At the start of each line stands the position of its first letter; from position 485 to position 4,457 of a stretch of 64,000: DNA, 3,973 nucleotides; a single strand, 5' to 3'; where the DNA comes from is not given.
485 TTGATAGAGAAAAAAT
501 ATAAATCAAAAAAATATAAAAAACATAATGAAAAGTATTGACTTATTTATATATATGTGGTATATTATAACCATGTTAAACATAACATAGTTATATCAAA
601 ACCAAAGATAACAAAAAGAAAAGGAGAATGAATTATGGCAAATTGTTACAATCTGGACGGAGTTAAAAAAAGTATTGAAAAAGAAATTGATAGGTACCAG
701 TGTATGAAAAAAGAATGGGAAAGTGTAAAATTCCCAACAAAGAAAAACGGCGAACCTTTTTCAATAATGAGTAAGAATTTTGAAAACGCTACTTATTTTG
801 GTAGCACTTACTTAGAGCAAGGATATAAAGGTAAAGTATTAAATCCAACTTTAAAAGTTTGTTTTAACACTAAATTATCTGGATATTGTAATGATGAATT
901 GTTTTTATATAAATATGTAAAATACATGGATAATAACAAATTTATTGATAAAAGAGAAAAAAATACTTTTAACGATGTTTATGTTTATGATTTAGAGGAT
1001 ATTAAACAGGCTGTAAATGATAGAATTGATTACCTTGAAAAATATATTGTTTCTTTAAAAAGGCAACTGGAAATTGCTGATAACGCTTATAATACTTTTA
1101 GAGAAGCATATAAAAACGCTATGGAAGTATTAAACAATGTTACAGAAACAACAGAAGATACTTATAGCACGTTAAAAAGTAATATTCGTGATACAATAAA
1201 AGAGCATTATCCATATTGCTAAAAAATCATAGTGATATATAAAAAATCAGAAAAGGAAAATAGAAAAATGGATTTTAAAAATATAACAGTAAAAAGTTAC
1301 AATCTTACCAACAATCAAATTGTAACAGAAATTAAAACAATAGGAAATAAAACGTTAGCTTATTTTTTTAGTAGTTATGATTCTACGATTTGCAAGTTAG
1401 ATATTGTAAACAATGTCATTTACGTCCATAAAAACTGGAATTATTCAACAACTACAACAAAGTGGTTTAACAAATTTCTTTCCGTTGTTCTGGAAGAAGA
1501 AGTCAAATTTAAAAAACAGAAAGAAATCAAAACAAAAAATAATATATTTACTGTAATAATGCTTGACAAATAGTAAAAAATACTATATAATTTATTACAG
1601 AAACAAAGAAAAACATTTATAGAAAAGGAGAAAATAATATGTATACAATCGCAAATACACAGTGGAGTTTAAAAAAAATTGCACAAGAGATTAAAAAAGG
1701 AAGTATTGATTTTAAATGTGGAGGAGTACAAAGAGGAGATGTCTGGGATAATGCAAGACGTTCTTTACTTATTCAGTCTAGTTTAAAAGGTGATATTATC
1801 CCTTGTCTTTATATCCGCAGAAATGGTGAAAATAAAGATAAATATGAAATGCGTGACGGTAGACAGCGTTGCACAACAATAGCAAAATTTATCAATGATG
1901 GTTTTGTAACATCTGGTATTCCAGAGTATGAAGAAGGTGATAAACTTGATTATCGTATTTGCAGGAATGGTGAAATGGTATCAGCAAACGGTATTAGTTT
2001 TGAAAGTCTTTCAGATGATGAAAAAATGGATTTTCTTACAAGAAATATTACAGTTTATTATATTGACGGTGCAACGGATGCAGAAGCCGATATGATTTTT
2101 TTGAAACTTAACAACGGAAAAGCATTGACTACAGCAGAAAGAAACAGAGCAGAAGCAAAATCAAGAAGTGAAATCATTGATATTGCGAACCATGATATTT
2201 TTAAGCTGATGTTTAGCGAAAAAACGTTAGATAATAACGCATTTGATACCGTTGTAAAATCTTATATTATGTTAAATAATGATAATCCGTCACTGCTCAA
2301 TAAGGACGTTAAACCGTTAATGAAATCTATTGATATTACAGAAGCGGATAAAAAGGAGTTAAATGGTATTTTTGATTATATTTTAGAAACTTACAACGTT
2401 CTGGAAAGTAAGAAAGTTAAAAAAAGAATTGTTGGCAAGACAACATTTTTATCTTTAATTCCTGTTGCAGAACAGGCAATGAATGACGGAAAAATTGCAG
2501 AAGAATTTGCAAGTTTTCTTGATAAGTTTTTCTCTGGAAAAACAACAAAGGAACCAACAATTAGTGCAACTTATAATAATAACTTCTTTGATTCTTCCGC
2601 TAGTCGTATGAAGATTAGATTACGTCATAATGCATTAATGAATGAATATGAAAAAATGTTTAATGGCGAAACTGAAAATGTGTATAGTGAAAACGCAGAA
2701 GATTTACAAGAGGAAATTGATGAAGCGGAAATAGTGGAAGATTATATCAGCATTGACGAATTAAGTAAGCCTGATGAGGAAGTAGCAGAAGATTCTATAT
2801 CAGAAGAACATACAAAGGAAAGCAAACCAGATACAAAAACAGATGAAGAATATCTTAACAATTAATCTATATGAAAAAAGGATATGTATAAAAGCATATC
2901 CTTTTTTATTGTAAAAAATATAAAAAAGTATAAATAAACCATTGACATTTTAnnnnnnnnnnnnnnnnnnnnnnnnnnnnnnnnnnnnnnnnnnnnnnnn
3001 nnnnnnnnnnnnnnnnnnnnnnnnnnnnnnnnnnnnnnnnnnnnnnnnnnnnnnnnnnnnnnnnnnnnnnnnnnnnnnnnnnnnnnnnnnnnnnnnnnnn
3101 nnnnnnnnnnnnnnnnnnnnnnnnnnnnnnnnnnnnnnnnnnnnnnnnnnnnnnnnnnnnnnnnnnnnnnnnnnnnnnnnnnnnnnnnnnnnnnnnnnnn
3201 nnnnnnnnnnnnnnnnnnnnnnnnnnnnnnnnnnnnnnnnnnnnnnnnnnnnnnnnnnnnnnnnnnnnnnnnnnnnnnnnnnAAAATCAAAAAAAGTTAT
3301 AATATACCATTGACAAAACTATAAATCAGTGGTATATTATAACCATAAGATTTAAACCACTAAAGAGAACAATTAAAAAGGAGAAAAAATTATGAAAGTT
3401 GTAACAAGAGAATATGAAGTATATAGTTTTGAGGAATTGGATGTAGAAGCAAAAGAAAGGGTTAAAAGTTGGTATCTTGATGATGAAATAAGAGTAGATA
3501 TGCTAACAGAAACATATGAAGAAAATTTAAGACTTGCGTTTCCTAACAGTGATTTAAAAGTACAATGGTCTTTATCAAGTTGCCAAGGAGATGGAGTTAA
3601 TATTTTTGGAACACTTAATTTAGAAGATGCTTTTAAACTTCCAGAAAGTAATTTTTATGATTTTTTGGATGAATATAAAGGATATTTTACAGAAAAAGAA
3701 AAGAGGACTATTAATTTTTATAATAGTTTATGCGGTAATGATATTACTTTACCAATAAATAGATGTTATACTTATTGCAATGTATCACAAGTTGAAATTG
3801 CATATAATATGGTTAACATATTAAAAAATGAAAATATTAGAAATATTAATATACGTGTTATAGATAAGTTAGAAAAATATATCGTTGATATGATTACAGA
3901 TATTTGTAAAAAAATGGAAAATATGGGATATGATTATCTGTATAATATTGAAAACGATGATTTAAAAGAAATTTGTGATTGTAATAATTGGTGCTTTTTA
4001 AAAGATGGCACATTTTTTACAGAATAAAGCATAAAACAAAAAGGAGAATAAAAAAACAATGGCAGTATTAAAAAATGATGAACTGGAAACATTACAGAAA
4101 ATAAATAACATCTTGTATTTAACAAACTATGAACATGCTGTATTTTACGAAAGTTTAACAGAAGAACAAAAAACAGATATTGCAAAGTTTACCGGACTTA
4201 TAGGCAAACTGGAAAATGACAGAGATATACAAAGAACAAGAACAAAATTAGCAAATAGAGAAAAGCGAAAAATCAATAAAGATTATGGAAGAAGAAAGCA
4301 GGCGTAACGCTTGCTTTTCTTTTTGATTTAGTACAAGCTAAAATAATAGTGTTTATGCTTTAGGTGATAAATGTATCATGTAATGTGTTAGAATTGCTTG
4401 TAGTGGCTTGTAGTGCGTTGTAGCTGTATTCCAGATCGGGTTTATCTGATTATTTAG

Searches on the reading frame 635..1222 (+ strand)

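Call 90: search_protein_families(library=pfam, proteins=[window:635-1222:+], max_evalue=0.01)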
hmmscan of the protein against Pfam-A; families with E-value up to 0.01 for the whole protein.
window:635-1222:+ (195 aa): 1 family
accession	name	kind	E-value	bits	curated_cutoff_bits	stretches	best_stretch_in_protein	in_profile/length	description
PF01920.25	Prefoldin_2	-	0.0016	18.8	27.6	0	119-162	59-102/106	Prefoldin subunit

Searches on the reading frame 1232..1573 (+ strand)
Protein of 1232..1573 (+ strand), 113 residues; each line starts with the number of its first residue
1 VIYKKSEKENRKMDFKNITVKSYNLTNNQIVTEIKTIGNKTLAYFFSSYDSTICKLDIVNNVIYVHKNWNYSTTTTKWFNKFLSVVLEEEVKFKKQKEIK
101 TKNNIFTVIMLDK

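Call 101: search_protein_families(library=pfam, proteins=[window:1232-1573:+], max_evalue=1)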
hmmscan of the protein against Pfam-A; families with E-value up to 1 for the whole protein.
window:1232-1573:+ (113 aa): 1 family
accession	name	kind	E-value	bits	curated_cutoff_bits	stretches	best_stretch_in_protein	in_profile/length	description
PF04153.24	NOT2_3_5_C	-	0.0035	17.9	27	1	8-83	14-88/126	NOT2/NOT3/NOT5 C-terminal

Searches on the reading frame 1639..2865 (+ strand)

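Call 13: search_protein_families(library=pfam, proteins=[window:1639-2865:+], max_evalue=0.01)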
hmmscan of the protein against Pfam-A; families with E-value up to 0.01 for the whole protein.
window:1639-2865:+ (408 aa): 1 family
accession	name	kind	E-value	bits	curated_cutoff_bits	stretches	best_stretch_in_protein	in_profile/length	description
PF03235.19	GmrSD_N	-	5.1e-10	40.2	33.2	1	13-167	3-192/199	GmrSD restriction endonuclease, N-terminal domain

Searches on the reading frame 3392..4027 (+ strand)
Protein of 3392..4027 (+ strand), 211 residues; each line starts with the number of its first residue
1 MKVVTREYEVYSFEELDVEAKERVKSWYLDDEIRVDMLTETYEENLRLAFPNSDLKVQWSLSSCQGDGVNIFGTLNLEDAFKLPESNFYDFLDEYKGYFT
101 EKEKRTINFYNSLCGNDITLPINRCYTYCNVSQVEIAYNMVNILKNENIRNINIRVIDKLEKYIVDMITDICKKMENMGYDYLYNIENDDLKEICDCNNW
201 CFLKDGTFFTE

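Call 14: search_protein_families(library=pfam, proteins=[window:3392-4027:+], max_evalue=0.01)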
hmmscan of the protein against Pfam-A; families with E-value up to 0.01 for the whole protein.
window:3392-4027:+ (211 aa): 0 families

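Call 15: search_protein_families(library=phrogs, proteins=[window:3392-4027:+], max_evalue=0.001)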
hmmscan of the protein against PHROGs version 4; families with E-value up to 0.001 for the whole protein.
window:3392-4027:+ (211 aa): 1 family
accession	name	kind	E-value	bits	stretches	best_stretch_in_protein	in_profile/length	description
phrog_5162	-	unknown function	6.9e-15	56.2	1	4-207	3-196/201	-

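Call 101: search_protein_families(library=pfam, proteins=[window:3392-4027:+], max_evalue=1)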
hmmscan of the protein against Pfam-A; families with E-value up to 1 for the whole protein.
window:3392-4027:+ (211 aa): 1 family
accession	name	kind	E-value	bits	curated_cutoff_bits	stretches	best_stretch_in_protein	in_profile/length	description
PF08616.15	SPA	-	0.086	13.3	22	1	130-192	69-110/113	Stabilization of polarity axis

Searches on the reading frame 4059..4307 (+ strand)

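Call 14: search_protein_families(library=pfam, proteins=[window:4059-4307:+], max_evalue=0.01)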
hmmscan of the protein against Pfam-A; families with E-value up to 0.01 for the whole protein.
window:4059-4307:+ (82 aa): 0 families

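Call 15: search_protein_families(library=phrogs, proteins=[window:4059-4307:+], max_evalue=0.001)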
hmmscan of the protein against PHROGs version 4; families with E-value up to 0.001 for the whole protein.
window:4059-4307:+ (82 aa): 0 families

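Call 101: search_protein_families(library=pfam, proteins=[window:4059-4307:+], max_evalue=1)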
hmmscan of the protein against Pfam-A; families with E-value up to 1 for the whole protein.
window:4059-4307:+ (82 aa): 1 family
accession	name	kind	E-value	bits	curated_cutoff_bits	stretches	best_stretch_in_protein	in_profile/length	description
PF14077.11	WD40_alt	-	0.58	10.5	25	0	7-20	25-38/48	Alternative WD40 repeat motif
